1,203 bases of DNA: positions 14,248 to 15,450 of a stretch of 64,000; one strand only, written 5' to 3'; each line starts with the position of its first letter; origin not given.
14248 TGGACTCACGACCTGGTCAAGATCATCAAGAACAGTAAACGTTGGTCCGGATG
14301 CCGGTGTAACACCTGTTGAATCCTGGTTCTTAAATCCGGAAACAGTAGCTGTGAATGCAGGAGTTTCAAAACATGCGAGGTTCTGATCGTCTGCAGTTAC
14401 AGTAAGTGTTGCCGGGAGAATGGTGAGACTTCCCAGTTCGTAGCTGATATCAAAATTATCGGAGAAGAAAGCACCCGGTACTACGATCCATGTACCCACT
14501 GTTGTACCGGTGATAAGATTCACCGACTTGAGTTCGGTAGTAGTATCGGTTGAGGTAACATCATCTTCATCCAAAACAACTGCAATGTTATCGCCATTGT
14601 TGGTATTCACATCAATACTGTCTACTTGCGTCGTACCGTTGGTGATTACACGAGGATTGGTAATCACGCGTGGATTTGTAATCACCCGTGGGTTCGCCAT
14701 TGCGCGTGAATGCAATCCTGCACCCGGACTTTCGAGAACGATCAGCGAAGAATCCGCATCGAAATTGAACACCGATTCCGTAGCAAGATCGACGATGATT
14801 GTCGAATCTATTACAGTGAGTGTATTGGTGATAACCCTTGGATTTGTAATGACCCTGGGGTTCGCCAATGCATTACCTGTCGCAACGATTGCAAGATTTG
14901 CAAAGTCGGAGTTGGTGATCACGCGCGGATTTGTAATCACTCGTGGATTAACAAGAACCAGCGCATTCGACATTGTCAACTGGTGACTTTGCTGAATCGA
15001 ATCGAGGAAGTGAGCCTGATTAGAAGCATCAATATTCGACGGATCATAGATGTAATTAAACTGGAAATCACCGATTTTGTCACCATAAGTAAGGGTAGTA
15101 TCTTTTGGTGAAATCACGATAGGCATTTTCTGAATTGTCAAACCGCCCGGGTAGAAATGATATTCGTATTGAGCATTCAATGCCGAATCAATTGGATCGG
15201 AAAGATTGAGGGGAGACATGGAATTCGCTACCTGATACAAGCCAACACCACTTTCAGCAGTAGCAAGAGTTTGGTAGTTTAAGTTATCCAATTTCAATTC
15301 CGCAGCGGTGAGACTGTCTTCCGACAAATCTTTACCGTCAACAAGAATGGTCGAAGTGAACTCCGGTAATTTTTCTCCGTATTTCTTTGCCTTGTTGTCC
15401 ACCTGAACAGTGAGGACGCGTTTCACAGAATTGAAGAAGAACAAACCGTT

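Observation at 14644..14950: Perfectly conserved NPRVITN heptapeptide tandem repeats (2+2+3 copies) embedded downstream of the S8 domain in both giant paralogues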

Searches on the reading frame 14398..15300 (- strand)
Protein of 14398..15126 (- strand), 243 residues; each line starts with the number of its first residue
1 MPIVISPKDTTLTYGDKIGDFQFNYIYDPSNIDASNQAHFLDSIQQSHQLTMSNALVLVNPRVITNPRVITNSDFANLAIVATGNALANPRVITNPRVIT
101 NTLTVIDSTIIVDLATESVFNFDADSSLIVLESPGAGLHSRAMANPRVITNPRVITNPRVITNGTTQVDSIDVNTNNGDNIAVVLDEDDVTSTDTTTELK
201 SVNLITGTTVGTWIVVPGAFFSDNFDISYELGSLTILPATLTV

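Call 6: search_protein_families(library=pfam, proteins=[window:14400-15300:-], max_evalue=0.01)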
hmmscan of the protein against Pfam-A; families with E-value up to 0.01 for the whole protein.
window:14400-15300:- (300 aa): 1 family
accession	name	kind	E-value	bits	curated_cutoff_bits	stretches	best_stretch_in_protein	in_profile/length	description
PF18676.6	MBG_2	-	0.0013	19.8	25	0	251-293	29-72/72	MBG domain (YGX type)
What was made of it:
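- Closest known: MBG_2 domain. Same: Normal MBG_2 copies lie on either side of it (call 6).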

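Call 11: find_homologous_proteins(query=window:14398-15126:-, max_evalue=0.001)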
Query window:14398-15126:-: 1650 candidates shared short words with the query, none scored E <= 0.001.

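Call 13: search_solved_structures(query=window:14398-15126:-, max_evalue=10)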
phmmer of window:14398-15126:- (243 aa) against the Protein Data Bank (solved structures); distinct sequences matched with E-value up to 10: 0.

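Call 22: find_homologous_proteins(query=A1, max_evalue=0.00001)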
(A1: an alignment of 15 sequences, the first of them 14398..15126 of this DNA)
Query A1 (15 sequences): 8000 candidates shared short words with the query, none scored E <= 0.00001.
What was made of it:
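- Tried and rejected: find_homologous_proteins with the 243-aa region, and with alignment A1, returned nothing (calls 11, 22).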

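Call 24: find_related_loci(query=window:14398-15126:-, collection=genome_contigs, flank=10000)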
Query window:14398-15126:- (243 aa) in genome_contigs; peptide patterns used: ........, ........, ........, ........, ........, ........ (x = any residue, [..] = any of these).
165 stretches matched a pattern; 3 encode a relative of the query (tblastn E <= 1e-3); 3 distinct loci.
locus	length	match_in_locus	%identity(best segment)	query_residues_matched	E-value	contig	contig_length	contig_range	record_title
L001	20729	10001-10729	88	1-243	6e-130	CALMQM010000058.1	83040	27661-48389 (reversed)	MAG TPA_asm: uncultured Bacteroidetes bacterium isolate SRR1772177_bin.147_CONCOCT_v1.1_MAG genome assembly, contig: ERZ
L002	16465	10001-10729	83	1-243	2e-121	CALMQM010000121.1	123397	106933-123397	MAG TPA_asm: uncultured Bacteroidetes bacterium isolate SRR1772177_bin.147_CONCOCT_v1.1_MAG genome assembly, contig: ERZ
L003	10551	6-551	93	31-243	2e-98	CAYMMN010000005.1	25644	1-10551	MAG TPA_asm: uncultured Flavobacteriales bacterium isolate SRP173033_co2_63 genome assembly, contig: NODE_665_length_256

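Call 30: predict_structure(alignment_id=A1)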
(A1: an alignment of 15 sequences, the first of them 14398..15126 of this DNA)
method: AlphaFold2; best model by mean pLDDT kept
length: 243 residues; sequences in the alignment: 15
mean_pLDDT: 54.7   pTM: 0.56
mean pLDDT of the five models: 54.7, 49.8, 48.1, 47.5, 47.3
residues with pLDDT >= 90: 2; 70-90: 74; 50-70: 54; < 50: 113
segments of 3 or more residues with pLDDT < 50: 84-180, 187-198
pLDDT, mean of each block of 10 residues (from residue 1): 83 71 87 88 84 66 56 65 45 33 38 44 31 26 24 26 22 34 47 43 71 79 68 81 55
secondary structure, 60 per line:
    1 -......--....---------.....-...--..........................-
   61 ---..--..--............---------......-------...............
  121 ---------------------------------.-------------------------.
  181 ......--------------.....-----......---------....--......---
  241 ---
elements in order: E2-7 E10-13 E23-27 H34-51 E52-59 H72-83 E93-98 E106-115 H116-120 E180-186 E201-205 E211-216 E226-229 E232-237
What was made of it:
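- Tried and rejected: AF2 with 15 sequences left the insert at pLDDT 22-47 (call 30).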

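Call 32: search_protein_families(library=ncbifam, proteins=[window:14398-15126:-], max_evalue=0.01)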
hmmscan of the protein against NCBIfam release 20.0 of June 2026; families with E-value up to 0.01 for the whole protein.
window:14398-15126:- (243 aa): 0 families

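Call 38: find_related_loci(query=A3, collection=metagenome_contigs, flank=6000)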
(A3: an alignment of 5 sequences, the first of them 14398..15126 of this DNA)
Query A3 (243 aa) in metagenome_contigs; peptide patterns used: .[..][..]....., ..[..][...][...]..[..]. (x = any residue, [..] = any of these).
194 stretches matched a pattern; 46 encode a relative of the query (tblastn E <= 1e-3); 46 distinct loci.
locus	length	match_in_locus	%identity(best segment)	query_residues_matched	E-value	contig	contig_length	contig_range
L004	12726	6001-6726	71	1-243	2e-112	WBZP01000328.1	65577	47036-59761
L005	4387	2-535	99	31-243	7e-111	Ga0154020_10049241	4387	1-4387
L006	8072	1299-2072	52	1-243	3e-76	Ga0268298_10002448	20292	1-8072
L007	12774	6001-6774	52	1-243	3e-76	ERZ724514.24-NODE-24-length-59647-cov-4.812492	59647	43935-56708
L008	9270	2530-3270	49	1-243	9e-68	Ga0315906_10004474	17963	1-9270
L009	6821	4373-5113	49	1-243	8e-68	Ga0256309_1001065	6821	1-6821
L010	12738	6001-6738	47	1-243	8e-66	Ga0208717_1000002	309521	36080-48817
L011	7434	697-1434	47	1-243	3e-65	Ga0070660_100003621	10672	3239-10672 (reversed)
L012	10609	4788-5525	47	1-243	3e-65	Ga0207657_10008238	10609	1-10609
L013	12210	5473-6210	47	1-243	7e-65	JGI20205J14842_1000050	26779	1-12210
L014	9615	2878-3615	45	1-243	6e-63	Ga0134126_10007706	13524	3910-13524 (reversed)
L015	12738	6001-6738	45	1-243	1e-62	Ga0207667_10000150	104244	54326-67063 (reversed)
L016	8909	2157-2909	45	1-243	3e-62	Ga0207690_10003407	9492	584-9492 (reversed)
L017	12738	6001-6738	46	1-243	1e-61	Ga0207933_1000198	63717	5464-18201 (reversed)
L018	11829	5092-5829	46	1-243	1e-61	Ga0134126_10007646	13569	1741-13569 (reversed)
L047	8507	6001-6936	25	1-243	4e-19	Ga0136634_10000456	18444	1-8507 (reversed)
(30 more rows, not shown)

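Call 43: search_solved_structures(query=A4, max_evalue=10, show_alignments=3)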
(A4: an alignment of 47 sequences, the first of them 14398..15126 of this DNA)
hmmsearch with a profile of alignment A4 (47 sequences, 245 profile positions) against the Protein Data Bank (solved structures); distinct sequences matched with E-value up to 10: 0.
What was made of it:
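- Tried and rejected: PDB sequence and profile searches of the insert gave nothing (calls 13, 43).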

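Call 59: predict_structure(alignment_id=A5)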
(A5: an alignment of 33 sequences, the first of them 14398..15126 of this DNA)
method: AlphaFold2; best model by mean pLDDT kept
length: 243 residues; sequences in the alignment: 33
mean_pLDDT: 77.4   pTM: 0.81
mean pLDDT of the five models: 77.4, 76.3, 68.9, 68.7, 67.3
residues with pLDDT >= 90: 78; 70-90: 103; 50-70: 31; < 50: 31
segments of 3 or more residues with pLDDT < 50: 150-178
pLDDT, mean of each block of 10 residues (from residue 1): 93 91 93 90 86 91 79 90 83 73 73 91 78 80 66 28 30 47 80 60 94 94 79 93 61
secondary structure, 60 per line:
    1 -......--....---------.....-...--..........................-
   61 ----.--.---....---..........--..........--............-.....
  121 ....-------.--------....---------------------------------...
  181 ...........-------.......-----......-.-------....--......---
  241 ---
elements in order: E2-7 E10-13 E23-27 H34-51 E52-59 H72-75 E79-83 H84-88 E91-100 E103-114 H116-124 E141-144 E181-186 H187-191 E199-205 E211-216 E226-229 E232-237
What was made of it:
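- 14911..14949 (-): Gene 1 cluster A: NPRVIT x2 plus N (aa 877-889). In the AF2 model (call 59) this region has pLDDT 79-90 and is coil with beta-bridges.
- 14824..14862 (-): Gene 1 cluster B: NPRVIT x2 plus N (aa 906-918). AF2 (call 59) models it as one 10-residue strand hairpinned to the scaffold strand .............
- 14638..14694 (-): Gene 1 cluster C: NPRVIT x3 plus N (aa 962-980). The AF2 model has pLDDT <50 here (call 59).
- Closest known: Left-handed beta-helix hexapeptide repeats. Different: AF2 models cluster B as one long hairpin strand, not a helix coil (call 59).
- Closest known: Subtilisin-processed repeat precursors. Different: Units are predicted to be beta-strands of a domain (call 59).
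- Cluster B forms one continuous 10-residue strand paired with the scaffold strand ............, which is itself two degenerate hexads (call 59). Cluster C, the longest array, has pLDDT <50 (call 59). Cluster C is modelled as low-confidence, possibly flexible (call 59). Clusters A and B are modelled as folded beta structure, not as accessible loops (call 59). Clusters A and B are predicted to be part of a fold (call 59). The array is beta-rich (call 59).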

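Call 62: fold_search(model_id=the predicted structure, library=pdb)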
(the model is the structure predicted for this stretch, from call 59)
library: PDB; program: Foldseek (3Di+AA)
matches with E <= 10: 135; with E <= 0.001: 0
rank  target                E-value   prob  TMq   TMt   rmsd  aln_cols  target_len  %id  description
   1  1ry7_B                5.3e-01  0.01  0.10  0.11  27.1       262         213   10  Crystal Structure of the 3 Ig form of FGFR3c in complex with FGF1 (released 2004-02-10)
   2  6s5y_H                7.1e-01  0.02  0.12  0.16  26.6       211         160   13  Structure of tandemly arrayed consecutive Rib domains (Rib2R) from Group B Streptococcal species Streptococcus agalact (released 2019-12-11)
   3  3r3i_B                1.0e+00  0.03  0.09  0.05  19.7       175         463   10  Crystal Structure of C-terminal truncation of UDP-glucose Pyrophosphorylase of Homo sapiens (released 2012-03-21)
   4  5fq3_A                1.1e+00  0.07  0.12  0.14  15.5        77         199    6  Crystal structure of the lipoprotein BT2262 from Bacteroides thetaiotaomicron (released 2016-12-14)
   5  4r7p_A                1.4e+00  0.03  0.10  0.06  19.5       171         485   11  Human UDP-glucose pyrophosphorylase isoform 1 in complex with UDP-glucose (released 2015-04-22)
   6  6f1s                  1.6e+00  0.04  0.09  0.14  14.7       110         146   15  C-terminal domain of CglI restriction endonuclease H subunit (released 2018-02-14)
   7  2r15_A                1.7e+00  0.04  0.12  0.14  19.8       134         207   10  Crystal structure of the myomesin domains 12 and 13 (released 2008-01-29)
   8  6s5y_A                1.7e+00  0.01  0.11  0.15  25.4       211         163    9  Structure of tandemly arrayed consecutive Rib domains (Rib2R) from Group B Streptococcal species Streptococcus agalact (released 2019-12-11)
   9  9ltf                  1.9e+00  0.04  0.11  0.14  13.2       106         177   10  Crystal structure of mSTING-TTB (released 2026-02-11)
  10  4wq5_C                2.0e+00  0.02  0.09  0.10  16.6       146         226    9  YgjD(V85E)-YeaZ heterodimer in complex with ATP (released 2015-01-28)
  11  6v3p_C                2.1e+00  0.03  0.11  0.23  18.7       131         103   11  The BIgI domain of beta protein from S. agalactiae bound to CEACAM1 (released 2020-12-02)
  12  6s5y_B                2.1e+00  0.01  0.08  0.11  28.5       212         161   10  Structure of tandemly arrayed consecutive Rib domains (Rib2R) from Group B Streptococcal species Streptococcus agalact (released 2019-12-11)
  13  6cmq_C                2.4e+00  0.04  0.13  0.09  13.1        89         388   10  Structure of human SHP2 without N-SH2 domain (released 2018-11-14)
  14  7kpg_S                2.4e+00  0.01  0.08  0.14  15.2       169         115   13  Blocking Fab 25 anti-SIRP-alpha antibody in complex with SIRP-alpha Variant 1 (released 2020-12-16)
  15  7tic_E                2.6e+00  0.03  0.09  0.07  16.9        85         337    6  Structure of the yeast clamp loader (Replication Factor C RFC) bound to the sliding clamp (Proliferating Cell Nuclear  (released 2022-02-16)
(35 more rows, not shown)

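Call 67: search_protein_families(library=pfam, proteins=[L011:697-1434:+, L047:6001-6936:+], max_evalue=1)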
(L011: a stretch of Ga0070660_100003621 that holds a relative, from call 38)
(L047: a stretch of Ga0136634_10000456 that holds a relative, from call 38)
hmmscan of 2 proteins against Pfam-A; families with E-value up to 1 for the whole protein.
L011:697-1434:+ (246 aa): 2 families
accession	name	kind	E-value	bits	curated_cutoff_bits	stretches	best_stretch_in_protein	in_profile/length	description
PF13403.11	Hint_2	-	0.24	12.2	28.4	0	125-157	77-113/147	Hint domain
PF13562.11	NTP_transf_4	-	0.69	10.5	27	0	136-174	63-101/153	Sugar nucleotidyl transferase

L047:6001-6936:+ (312 aa): 7 families
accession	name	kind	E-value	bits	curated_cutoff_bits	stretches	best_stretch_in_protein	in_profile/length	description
PF21621.3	MPI_cupin_dom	-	7.2e-05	23.1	27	0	200-241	31-72/79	Mannose-6-phosphate isomerase, cupin domain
PF18676.6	MBG_2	-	0.0003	21.7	25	0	235-304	9-72/72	MBG domain (YGX type)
PF20606.3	DUF6799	-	0.00064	19.9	26.8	0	199-240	9-55/63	Domain of unknown function (DUF6799)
PF21784.3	Bflower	-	0.009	16.8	25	0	199-241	8-51/116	4-fold beta flower protein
PF07883.17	Cupin_2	-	0.022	14.9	27.2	0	203-231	23-51/70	Cupin domain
PF09157.17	TruB-C_2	-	0.032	14.6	21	0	225-225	18-18/57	Pseudouridine synthase II TruB, C-terminal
PF14525.12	AraC_binding_2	-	0.22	11.7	27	0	197-229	62-94/173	AraC-binding-like domain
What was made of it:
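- On Left-handed beta-helix hexapeptide repeat (PF00132): There is no Pfam hit even at E<=1 (calls 6, 67).
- Closest known: Left-handed beta-helix hexapeptide repeats. Different: There is no HMM hit (calls 6, 67).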

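Call 82: search_protein_families(library=pfam, proteins=[window:14398-15126:-], max_evalue=0.1)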
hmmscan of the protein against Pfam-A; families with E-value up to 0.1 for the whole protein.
seq(243 aa): 1 family
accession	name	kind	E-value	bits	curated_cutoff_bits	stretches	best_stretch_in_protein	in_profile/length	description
PF18676.6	MBG_2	-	0.01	16.9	25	0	193-235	29-72/72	MBG domain (YGX type)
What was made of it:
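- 14398..15126 (-): The split MBG_2 (beta-grasp) domain of gene 1 together with its insertion (aa 818-1060). Call 82.
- Removing it restores a full-length Pfam match (call 82).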
